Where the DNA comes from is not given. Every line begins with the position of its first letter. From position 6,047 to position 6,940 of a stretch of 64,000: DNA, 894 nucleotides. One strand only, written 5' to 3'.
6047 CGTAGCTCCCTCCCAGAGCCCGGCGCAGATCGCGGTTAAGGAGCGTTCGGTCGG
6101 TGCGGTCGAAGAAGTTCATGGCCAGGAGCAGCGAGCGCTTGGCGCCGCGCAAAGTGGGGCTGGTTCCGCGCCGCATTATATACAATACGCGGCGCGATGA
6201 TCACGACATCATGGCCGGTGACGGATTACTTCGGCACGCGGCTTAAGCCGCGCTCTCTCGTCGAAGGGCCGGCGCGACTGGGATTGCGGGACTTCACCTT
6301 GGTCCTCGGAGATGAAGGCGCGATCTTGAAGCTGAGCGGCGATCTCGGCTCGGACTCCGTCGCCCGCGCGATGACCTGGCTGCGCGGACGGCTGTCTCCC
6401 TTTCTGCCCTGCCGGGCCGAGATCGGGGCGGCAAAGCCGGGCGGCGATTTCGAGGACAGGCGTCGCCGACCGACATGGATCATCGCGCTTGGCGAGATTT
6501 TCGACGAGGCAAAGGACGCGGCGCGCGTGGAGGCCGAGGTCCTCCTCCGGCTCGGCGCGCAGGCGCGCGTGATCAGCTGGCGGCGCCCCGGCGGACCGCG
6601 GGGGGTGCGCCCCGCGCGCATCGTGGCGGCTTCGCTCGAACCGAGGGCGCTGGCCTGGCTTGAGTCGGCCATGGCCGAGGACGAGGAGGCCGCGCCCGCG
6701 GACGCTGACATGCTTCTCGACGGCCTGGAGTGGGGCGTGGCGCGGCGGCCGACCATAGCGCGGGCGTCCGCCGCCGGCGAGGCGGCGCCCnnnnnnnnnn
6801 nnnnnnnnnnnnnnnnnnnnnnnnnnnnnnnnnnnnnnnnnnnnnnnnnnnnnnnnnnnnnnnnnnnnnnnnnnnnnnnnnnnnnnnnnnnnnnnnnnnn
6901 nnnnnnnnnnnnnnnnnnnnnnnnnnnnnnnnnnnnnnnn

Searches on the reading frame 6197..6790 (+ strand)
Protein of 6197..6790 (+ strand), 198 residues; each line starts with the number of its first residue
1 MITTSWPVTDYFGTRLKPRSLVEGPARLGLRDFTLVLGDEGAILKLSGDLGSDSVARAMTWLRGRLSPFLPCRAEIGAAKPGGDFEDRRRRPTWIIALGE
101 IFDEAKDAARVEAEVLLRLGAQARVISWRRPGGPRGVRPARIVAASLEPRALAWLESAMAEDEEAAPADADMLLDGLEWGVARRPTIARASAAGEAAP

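Call 72: predict_structure(alignment_id=A2)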
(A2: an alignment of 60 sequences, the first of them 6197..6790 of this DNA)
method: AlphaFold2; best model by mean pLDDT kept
length: 198 residues; sequences in the alignment: 60
mean_pLDDT: 85.4   pTM: 0.74
mean pLDDT of the five models: 85.4, 84.9, 82.1, 82.0, 81.0
residues with pLDDT >= 90: 118; 70-90: 51; 50-70: 16; < 50: 13
segments of 3 or more residues with pLDDT < 50: 1-4, 180-186
pLDDT, mean of each block of 10 residues (from residue 1): 62 88 97 96 96 98 94 97 95 90 94 90 91 79 94 88 74 74 48 57
secondary structure, 60 per line:
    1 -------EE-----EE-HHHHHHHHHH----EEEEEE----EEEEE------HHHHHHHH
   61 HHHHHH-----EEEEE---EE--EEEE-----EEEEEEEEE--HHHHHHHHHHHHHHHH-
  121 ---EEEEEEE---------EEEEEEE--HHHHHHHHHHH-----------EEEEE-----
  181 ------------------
elements in order: H18-27 E32-37 E42-46 H53-66 E72-76 E84-87 E93-101 H104-119 E124-130 E140-146 H149-159 E171-175

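Call 74: fold_search(model_id=the predicted structure, library=pdb)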
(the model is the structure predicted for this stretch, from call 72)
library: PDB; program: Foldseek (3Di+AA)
matches with E <= 10: 832; with E <= 0.001: 0
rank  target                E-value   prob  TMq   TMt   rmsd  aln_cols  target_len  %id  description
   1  5wt1_B                1.8e-02  0.33  0.20  0.13  14.8       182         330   10  Pyrococcus abyssi methyltransferase PaTrm5a bound by SAH and cognate tRNA (released 2017-12-13)
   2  5hjj                  3.6e-02  0.28  0.20  0.12  14.6       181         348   11  Crystal Structure of Pyrococcus abyssi Trm5a (released 2016-10-12)
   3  3njr_A                5.2e-02  0.16  0.18  0.19  16.3       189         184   14  Crystal structure of C-terminal domain of precorrin-6Y C5,15-methyltransferase from Rhodobacter capsulatus (released 2011-06-08)
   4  5hjk                  5.6e-02  0.23  0.20  0.12  14.6       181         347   11  Crystal Structure of Pyrococcus abyssi Trm5a complexed with SAH (released 2016-10-12)
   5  5hji                  5.9e-02  0.23  0.20  0.12  14.6       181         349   11  Crystal Structure of Pyrococcus abyssi Trm5a complexed with adenosine (released 2016-10-12)
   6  5wt1_A                6.3e-02  0.20  0.19  0.13  14.8       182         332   10  Pyrococcus abyssi methyltransferase PaTrm5a bound by SAH and cognate tRNA (released 2017-12-13)
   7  5eox_B                1.0e-01  0.16  0.20  0.12  16.1       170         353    9  Pseudomonas aeruginosa PilM bound to ADP (released 2016-04-27)
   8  1inl_D                1.3e-01  0.14  0.18  0.14  15.1       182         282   15  Crystal Structure of Spermidine Synthase from Thermotoga Maritima (released 2001-11-21)
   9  5eox_A                1.3e-01  0.15  0.19  0.12  16.3       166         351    8  Pseudomonas aeruginosa PilM bound to ADP (released 2016-04-27)
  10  5eoy_A                1.3e-01  0.14  0.19  0.12  15.9       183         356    8  Pseudomonas aeruginosa SeMet-PilM bound to ADP (released 2016-04-27)
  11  1jq3_B                1.4e-01  0.15  0.22  0.17  15.0       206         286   14  Crystal Structure of Spermidine Synthase in Complex with Transition State Analogue AdoDATO (released 2001-11-21)
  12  1inl_A                1.6e-01  0.14  0.22  0.17  14.9       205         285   14  Crystal Structure of Spermidine Synthase from Thermotoga Maritima (released 2001-11-21)
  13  6mrr                  2.2e-01  0.84  0.23  0.54   3.4        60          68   17  De novo designed protein Foldit1 (released 2019-06-12)
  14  3mti_B                2.4e-01  0.08  0.14  0.14  19.8       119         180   14  The Crystal Structure of a rRNA Methylase from Streptococcus thermophilus to 1.95A (released 2010-05-12)
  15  1inl_B                2.7e-01  0.11  0.18  0.13  15.6       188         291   15  Crystal Structure of Spermidine Synthase from Thermotoga Maritima (released 2001-11-21)
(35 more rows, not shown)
